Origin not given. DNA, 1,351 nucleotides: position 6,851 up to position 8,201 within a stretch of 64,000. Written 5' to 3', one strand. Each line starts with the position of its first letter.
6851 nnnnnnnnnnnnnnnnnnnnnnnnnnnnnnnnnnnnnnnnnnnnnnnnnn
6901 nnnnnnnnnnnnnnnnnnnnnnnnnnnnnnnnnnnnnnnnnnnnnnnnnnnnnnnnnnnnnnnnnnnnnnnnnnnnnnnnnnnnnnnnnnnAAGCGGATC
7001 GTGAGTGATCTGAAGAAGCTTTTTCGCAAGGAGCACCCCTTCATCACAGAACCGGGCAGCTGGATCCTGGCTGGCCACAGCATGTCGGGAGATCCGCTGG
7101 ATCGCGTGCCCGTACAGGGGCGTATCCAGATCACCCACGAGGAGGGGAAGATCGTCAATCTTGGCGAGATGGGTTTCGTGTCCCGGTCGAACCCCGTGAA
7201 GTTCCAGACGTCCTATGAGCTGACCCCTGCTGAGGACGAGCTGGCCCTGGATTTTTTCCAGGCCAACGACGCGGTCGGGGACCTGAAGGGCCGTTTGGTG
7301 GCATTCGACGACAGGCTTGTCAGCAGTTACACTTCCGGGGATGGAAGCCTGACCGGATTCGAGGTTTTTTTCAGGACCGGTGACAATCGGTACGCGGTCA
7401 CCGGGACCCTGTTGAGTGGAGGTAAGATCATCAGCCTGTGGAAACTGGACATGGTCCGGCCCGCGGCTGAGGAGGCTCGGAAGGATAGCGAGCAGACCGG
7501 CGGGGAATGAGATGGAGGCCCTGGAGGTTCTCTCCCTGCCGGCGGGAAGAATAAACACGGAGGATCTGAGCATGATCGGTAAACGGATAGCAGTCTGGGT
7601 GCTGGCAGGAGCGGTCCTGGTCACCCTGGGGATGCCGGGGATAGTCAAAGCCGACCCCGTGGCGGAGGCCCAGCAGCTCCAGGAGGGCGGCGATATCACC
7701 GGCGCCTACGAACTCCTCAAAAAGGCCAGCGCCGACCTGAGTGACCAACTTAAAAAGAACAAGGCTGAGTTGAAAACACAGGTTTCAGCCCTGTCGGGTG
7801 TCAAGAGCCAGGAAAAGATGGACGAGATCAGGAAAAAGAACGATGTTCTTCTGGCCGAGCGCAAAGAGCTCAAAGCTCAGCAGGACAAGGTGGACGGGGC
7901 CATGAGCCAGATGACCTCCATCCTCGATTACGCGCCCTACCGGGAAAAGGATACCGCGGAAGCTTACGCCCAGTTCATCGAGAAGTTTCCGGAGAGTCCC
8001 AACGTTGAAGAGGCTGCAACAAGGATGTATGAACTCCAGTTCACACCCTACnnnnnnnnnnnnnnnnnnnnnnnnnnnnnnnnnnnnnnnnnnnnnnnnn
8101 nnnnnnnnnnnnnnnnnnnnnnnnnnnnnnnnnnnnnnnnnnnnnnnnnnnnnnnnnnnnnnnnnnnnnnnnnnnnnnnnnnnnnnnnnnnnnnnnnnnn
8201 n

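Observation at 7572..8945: Secreted protein built from about nine tandem ~38-residue repeats of an unrecognised motif, with a coiled-coil head and an acidic low-complexity tail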

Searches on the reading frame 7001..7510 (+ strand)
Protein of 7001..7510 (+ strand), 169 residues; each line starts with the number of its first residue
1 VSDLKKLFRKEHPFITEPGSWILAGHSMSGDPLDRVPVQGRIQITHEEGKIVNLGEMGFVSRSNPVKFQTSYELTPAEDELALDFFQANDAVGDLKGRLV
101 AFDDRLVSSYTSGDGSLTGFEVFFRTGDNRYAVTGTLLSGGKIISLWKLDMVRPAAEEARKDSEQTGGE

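Call 16: search_protein_families(library=pfam, proteins=[window:7001-7510:+], max_evalue=0.001)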
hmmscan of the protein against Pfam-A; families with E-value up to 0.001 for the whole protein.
window:7001-7510:+ (169 aa): 0 families

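Call 19: search_protein_families(library=ncbifam, proteins=[window:7001-7510:+], max_evalue=0.01)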
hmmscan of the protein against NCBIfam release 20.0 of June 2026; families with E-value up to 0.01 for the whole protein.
window:7001-7510:+ (169 aa): 0 families

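Call 55: find_homologous_proteins(query=window:7001-7510:+, max_evalue=0.001)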
Query window:7001-7510:+ (169 aa): 67 proteins with E <= 0.001 among 93 candidates.
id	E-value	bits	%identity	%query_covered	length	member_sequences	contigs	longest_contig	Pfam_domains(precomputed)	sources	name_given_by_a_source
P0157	4.6e-107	373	100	100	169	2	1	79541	-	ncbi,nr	ncbi:MAG: hypothetical protein P1S46_00055 [bacterium]|nr:hypothetical protein [bacterium]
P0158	1.9e-91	322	84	99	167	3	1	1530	-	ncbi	-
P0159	1.7e-83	297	78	100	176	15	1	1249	-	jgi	jgi:hypothetical protein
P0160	2.4e-82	293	80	96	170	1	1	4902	-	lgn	-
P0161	2.9e-81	289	78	98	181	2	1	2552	-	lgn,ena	-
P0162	1.7e-77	277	72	98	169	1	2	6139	-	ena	-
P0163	3.2e-77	276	72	98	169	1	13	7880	-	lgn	-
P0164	3.5e-77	276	81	89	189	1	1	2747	-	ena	-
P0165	9.9e-77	274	69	99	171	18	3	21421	-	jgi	jgi:hypothetical protein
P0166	1.4e-76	274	68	99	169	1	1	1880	-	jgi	jgi:hypothetical protein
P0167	3.4e-76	273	69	99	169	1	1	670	-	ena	-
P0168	1.2e-75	271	74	92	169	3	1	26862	-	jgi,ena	-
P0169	1.2e-75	271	74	92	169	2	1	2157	-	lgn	-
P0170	1.5e-75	271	72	99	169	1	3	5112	-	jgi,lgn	jgi:hypothetical protein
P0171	2.4e-75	270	68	98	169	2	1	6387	-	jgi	-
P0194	7.0e-68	246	67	93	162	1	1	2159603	-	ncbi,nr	ncbi:MAG: hypothetical protein JSV00_05885 [bacterium]|nr:MAG: hypothetical protein JSV00_05885 [bac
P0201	2.5e-64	234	60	99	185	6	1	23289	-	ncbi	-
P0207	2.1e-61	225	61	97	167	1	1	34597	-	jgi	jgi:hypothetical protein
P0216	2.2e-53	199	56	92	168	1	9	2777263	-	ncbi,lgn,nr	ncbi:MAG: hypothetical protein JSV26_04055 [bacterium]|nr:MAG: hypothetical protein JSV26_04055 [bac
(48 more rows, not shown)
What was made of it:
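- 7001..7510 (+): Context: a 169-aa cytoplasmic protein of unknown family, 61 nt upstream and probably co-transcribed. It has 67 homologues, all metagenomic or from 'bacterium' MAGs (call 55).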

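Call 56: find_encoding_contigs(protein=P0194, flank=6000, max_places=1)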
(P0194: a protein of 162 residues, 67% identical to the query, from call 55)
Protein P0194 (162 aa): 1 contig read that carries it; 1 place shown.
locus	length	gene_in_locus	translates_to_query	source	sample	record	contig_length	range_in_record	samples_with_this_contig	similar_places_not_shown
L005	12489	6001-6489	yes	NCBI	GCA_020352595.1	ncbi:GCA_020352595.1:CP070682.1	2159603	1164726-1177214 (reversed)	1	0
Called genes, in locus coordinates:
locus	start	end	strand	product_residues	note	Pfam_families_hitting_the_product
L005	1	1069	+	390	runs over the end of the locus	PF00155:Aminotran_1_2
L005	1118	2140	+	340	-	PF01118:Semialdhyde_dh, PF02774:Semialdhyde_dhC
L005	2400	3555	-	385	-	PF00989:PAS, PF08448:PAS_4 (weak), PF13188:PAS_8 (weak), PF13426:PAS_9, PF01590:GAF, PF13185:GAF_2, PF13492:GAF_3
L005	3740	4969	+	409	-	-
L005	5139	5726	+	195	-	PF00484:Pro_CA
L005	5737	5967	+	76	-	-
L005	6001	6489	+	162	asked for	-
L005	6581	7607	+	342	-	-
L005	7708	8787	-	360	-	PF02646:RmuC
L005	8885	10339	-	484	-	PF01522:Polysacc_deac_1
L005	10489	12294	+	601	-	PF02730:AFOR_N, PF01314:AFOR_C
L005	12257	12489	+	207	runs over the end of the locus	PF00596:Aldolase_II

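Call 57: find_encoding_contigs(protein=P0216, flank=6000, max_places=1)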
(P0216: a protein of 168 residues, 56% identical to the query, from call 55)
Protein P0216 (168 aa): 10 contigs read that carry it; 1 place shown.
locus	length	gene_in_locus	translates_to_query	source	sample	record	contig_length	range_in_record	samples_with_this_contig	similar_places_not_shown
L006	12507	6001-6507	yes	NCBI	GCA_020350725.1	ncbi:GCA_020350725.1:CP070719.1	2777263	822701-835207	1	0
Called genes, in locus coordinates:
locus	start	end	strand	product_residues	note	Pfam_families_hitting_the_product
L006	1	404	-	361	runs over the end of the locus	PF13472:Lipase_GDSL_2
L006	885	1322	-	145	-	-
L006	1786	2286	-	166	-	-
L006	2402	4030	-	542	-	PF00989:PAS, PF08448:PAS_4, PF08447:PAS_3 (weak), PF13426:PAS_9, PF01590:GAF, PF13185:GAF_2, PF00512:HisKA, PF02518:HATPase_c, +2 more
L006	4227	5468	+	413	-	-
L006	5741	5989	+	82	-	-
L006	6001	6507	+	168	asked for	-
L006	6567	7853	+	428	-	-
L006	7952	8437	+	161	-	PF04073:tRNA_edit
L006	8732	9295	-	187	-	PF00293:NUDIX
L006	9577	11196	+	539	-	PF00389:2-Hacid_dh, PF03446:NAD_binding_2 (faint), PF02826:2-Hacid_dh_C, PF19304:PGDH_inter, PF01842:ACT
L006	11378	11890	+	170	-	-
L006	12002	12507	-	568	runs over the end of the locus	PF14522:Cytochrome_C7 (faint), PF14537:Cytochrom_c3_2 (faint)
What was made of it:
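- L006 keeps the TPR gene but lacks the CA (call 57).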

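Call 58: find_encoding_contigs(protein=P0207, flank=6000, max_places=1)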
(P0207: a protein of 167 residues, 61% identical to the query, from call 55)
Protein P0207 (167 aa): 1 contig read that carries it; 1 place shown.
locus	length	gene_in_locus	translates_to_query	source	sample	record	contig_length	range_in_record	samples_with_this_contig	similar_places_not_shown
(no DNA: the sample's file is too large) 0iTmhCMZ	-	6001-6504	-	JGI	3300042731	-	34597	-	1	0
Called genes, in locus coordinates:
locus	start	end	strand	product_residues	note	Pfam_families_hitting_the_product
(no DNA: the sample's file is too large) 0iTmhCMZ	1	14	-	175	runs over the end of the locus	-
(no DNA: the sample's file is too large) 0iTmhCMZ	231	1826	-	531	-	PF00989:PAS, PF08448:PAS_4, PF13188:PAS_8 (faint), PF13426:PAS_9, PF01590:GAF, PF13185:GAF_2, PF00512:HisKA, PF02518:HATPase_c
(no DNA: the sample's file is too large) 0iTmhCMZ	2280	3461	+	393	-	-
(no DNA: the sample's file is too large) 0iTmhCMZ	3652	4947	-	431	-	PF12801:Fer4_5, PF00037:Fer4 (faint), PF13484:Fer4_16 (faint), PF12838:Fer4_7 (weak), PF13187:Fer4_9 (weak), PF13237:Fer4_10 (faint)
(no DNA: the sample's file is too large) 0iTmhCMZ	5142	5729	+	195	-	PF00484:Pro_CA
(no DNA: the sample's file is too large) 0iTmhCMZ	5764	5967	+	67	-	-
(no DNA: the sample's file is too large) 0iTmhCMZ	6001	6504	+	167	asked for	-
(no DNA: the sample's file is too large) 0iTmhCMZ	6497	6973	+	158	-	PF04073:tRNA_edit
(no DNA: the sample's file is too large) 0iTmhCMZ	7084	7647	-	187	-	PF00293:NUDIX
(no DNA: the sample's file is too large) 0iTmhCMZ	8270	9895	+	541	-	PF00389:2-Hacid_dh, PF02826:2-Hacid_dh_C, PF19304:PGDH_inter, PF01842:ACT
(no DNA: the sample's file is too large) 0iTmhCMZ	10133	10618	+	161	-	-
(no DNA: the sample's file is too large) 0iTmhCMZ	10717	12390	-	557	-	PF22113:Mtrc-MtrF_II-IV_dom (faint), PF14522:Cytochrome_C7 (faint)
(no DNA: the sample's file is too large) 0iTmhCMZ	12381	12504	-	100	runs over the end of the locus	-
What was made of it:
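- On BamD (TIGR03302): It is absent from the JGI 3300042731 contig (call 58).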

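Call 84: search_protein_families(library=padloc, proteins=[window:7001-7510:+], max_evalue=0.01)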
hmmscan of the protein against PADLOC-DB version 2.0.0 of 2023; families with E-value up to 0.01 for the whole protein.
window:7001-7510:+ (169 aa): 0 families

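Call 85: search_solved_structures(query=window:7001-7510:+, max_evalue=1)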
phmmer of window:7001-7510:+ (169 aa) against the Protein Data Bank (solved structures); distinct sequences matched with E-value up to 1: 1.
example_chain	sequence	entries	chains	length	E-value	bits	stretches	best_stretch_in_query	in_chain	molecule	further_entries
8y96_C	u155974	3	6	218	0.043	17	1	106-160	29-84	DegT/DnrJ/EryC1/StrS aminotransferase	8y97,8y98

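Call 86: find_encoding_contigs(protein=P0157, flank=4000, max_places=1)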
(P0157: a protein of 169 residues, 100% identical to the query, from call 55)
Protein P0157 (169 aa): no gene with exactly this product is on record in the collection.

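Call 87: find_encoding_contigs(protein=P0165, flank=5000, max_places=1)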
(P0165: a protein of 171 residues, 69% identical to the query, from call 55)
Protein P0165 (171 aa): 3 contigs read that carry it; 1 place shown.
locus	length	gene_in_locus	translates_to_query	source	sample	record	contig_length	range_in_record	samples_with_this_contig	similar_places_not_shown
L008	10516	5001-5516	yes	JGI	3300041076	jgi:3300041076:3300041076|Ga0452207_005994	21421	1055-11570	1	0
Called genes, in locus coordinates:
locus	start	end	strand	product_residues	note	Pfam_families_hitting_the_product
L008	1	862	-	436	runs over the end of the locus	PF01590:GAF, PF13185:GAF_2, PF13492:GAF_3 (weak), PF00512:HisKA, PF02518:HATPase_c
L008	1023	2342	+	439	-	-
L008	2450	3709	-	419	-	PF12801:Fer4_5 (weak), PF13484:Fer4_16 (faint), PF12801:Fer4_5 (weak), PF12838:Fer4_7 (weak), PF13187:Fer4_9 (weak), PF00037:Fer4 (weak)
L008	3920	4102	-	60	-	-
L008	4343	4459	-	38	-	-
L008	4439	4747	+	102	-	PF00484:Pro_CA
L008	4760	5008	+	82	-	-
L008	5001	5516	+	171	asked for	-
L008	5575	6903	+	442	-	-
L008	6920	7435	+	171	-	PF04073:tRNA_edit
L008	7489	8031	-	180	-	PF00293:NUDIX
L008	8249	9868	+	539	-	PF00389:2-Hacid_dh, PF02826:2-Hacid_dh_C, PF03446:NAD_binding_2 (weak), PF19304:PGDH_inter, PF01842:ACT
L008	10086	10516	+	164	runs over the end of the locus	-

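Call 88: find_encoding_contigs(protein=P0168, flank=5000, max_places=1)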
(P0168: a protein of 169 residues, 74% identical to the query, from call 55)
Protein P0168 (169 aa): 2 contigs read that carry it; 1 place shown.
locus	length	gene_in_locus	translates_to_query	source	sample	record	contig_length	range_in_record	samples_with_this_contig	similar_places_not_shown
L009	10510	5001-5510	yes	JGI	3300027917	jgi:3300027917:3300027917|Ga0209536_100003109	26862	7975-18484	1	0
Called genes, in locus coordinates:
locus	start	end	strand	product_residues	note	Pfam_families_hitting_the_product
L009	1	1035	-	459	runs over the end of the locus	PF01590:GAF, PF13185:GAF_2, PF13492:GAF_3 (faint), PF00512:HisKA, PF02518:HATPase_c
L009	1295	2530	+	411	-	-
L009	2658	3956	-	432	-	PF12801:Fer4_5, PF13484:Fer4_16 (faint), PF12801:Fer4_5 (weak), PF12838:Fer4_7 (weak), PF13187:Fer4_9 (weak), PF13237:Fer4_10 (faint), PF00037:Fer4 (weak)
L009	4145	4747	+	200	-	PF00484:Pro_CA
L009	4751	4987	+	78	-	-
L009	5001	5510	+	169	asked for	-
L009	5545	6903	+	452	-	-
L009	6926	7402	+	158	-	PF04073:tRNA_edit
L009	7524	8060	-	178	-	PF00293:NUDIX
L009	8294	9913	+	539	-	PF00389:2-Hacid_dh, PF02826:2-Hacid_dh_C, PF19304:PGDH_inter, PF01842:ACT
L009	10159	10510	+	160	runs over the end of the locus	-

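Call 89: find_encoding_contigs(protein=P0201, flank=5000, max_places=1)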
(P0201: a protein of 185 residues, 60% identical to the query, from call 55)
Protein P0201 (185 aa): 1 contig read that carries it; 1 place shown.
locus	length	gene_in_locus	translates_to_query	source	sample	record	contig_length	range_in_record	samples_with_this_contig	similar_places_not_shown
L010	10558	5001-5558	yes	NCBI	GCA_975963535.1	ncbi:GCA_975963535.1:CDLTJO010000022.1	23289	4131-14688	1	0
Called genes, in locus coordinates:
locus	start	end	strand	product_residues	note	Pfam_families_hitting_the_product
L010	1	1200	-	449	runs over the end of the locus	PF01590:GAF, PF13185:GAF_2, PF13492:GAF_3 (weak), PF00512:HisKA, PF02518:HATPase_c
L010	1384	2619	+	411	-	PF07494:Reg_prop (faint)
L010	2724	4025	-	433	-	PF12801:Fer4_5, PF13187:Fer4_9 (faint), PF12801:Fer4_5 (weak), PF12838:Fer4_7 (weak), PF00037:Fer4 (weak)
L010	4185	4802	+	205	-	PF00484:Pro_CA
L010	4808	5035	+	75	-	-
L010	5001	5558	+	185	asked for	-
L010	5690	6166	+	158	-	PF04073:tRNA_edit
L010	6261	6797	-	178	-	PF00293:NUDIX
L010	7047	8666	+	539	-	PF00389:2-Hacid_dh, PF03446:NAD_binding_2 (faint), PF02826:2-Hacid_dh_C, PF19304:PGDH_inter, PF01842:ACT (weak)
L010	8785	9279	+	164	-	-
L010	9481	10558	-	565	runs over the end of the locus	PF14522:Cytochrome_C7 (faint), PF14537:Cytochrom_c3_2 (faint), PF22113:Mtrc-MtrF_II-IV_dom (faint)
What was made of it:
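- L010 and a JGI contig keep the CA but lack the TPR gene (calls 58, 89). The neighbourhood therefore reflects shared ancestry within a narrow lineage (calls 57, 87-89).
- Tried and rejected: The colinearity extends to housekeeping genes, and the CA and TPR genes are lost independently (calls 57, 58, 87-89).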

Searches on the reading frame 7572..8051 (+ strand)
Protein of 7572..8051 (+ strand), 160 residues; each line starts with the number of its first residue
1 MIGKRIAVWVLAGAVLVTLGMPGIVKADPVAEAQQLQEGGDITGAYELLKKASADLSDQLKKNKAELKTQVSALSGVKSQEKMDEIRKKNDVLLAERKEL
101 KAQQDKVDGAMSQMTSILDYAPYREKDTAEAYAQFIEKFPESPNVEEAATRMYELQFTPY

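Call 40: find_related_loci(query=A3, collection=genome_contigs, flank=8000)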
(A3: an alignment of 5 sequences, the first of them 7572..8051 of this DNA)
Query A3 (160 aa) in genome_contigs; peptide patterns used: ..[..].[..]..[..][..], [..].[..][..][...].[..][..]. (x = any residue, [..] = any of these).
600 stretches matched a pattern (row limit reached: there are more); 1 encode a relative of the query (tblastn E <= 1e-3); 1 distinct loci.
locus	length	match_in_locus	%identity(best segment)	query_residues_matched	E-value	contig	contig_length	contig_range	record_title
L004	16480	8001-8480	64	1-160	1e-64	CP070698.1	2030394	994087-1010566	MAG: bacterium isolate bin582 chromosome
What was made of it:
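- Tried and rejected: A head-only alignment found just one species representative, CP070698.1 (call 40).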

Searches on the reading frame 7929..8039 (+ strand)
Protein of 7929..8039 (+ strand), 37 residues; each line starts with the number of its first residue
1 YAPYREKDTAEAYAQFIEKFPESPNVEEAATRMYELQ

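Call 98: search_solved_structures(query=A7, max_evalue=1, show_alignments=2)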
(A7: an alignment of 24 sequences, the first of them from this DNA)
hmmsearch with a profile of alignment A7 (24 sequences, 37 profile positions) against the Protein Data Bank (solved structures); distinct sequences matched with E-value up to 1: 14.
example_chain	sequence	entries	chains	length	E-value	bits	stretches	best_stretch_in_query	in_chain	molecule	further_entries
6g5s_A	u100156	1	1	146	2.5e-09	40.1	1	12-36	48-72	Cell division coordinator CpoB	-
9n2d_F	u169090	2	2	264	0.00011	25.2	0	11-31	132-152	Bam D | DNA uptake lipoprotein-like protein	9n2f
5waq_A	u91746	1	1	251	0.0007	22.6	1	12-36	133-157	Outer membrane protein assembly factor BamD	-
9cn0_D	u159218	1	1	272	0.00097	22.2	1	12-36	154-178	Outer membrane protein assembly factor BamD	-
9cmw_D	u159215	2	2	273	0.001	22.1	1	12-36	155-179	Outer membrane protein assembly factor BamD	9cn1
9pxg_D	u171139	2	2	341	0.0025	20.9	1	18-36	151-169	Outer membrane protein assembly factor BamD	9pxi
3qky_A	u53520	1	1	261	0.0034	20.4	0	10-36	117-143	Outer membrane assembly lipoprotein YfiO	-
5efr_A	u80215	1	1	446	0.016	18.3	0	10-36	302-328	BamA-BamD fusion Protein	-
9hiv_D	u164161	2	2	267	0.036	17.2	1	7-34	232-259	Lipoprotein protein, putative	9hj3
1jx6_A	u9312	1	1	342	0.32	14.1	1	12-29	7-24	LUXP PROTEIN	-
4yp9_A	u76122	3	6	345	0.33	14.1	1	12-29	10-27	Autoinducer 2-binding periplasmic protein LuxP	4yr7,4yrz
1zhh_A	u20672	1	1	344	0.33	14.1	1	12-29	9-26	Autoinducer 2-binding periplasmic protein luxP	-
2hj9_A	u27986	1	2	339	0.34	14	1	12-29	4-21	Autoinducer 2-binding periplasmic protein luxP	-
2e3x_B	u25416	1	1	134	0.9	12.7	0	1-25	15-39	Coagulation factor X-activating enzyme light chain 2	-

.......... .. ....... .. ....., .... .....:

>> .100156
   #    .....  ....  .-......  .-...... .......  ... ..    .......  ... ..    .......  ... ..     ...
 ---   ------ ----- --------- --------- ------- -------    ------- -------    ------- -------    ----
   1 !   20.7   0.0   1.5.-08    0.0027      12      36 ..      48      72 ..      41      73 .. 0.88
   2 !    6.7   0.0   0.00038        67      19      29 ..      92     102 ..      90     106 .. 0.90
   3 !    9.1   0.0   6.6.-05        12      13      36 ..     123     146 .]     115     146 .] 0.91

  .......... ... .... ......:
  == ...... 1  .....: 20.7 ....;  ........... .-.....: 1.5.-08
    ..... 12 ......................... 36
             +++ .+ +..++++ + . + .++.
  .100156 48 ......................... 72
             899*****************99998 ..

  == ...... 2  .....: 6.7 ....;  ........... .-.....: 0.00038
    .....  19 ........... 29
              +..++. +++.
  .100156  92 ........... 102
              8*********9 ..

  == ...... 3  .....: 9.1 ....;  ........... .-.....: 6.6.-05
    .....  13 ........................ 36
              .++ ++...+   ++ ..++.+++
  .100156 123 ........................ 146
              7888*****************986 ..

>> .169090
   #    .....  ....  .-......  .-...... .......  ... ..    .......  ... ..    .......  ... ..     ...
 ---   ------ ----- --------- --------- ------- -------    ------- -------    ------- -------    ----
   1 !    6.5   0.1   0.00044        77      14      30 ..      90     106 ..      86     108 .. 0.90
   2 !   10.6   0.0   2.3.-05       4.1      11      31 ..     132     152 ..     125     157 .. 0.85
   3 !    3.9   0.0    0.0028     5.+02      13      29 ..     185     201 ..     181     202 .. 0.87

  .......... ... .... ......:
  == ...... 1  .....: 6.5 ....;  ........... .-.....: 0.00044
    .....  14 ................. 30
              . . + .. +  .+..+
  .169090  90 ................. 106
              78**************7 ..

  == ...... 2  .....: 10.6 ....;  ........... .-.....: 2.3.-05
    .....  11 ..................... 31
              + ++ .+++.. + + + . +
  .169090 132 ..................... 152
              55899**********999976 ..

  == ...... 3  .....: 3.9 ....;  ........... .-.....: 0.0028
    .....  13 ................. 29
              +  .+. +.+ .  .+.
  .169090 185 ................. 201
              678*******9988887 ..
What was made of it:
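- On Pfam YfiO (PF13525) / TPR_6-type BamD-CpoB TPR-like repeats: The unit profile hits only CpoB and BamD in the PDB (call 98).
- Closest known: BamD / YfiO. Same: The repeat core is shared (call 98).
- The first 11 positions of the unit (Yx-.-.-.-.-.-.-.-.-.) are not covered by the CpoB and BamD matches (call 98). CpoB and BamD are the only PDB sequence hits of the unit profile (call 98).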
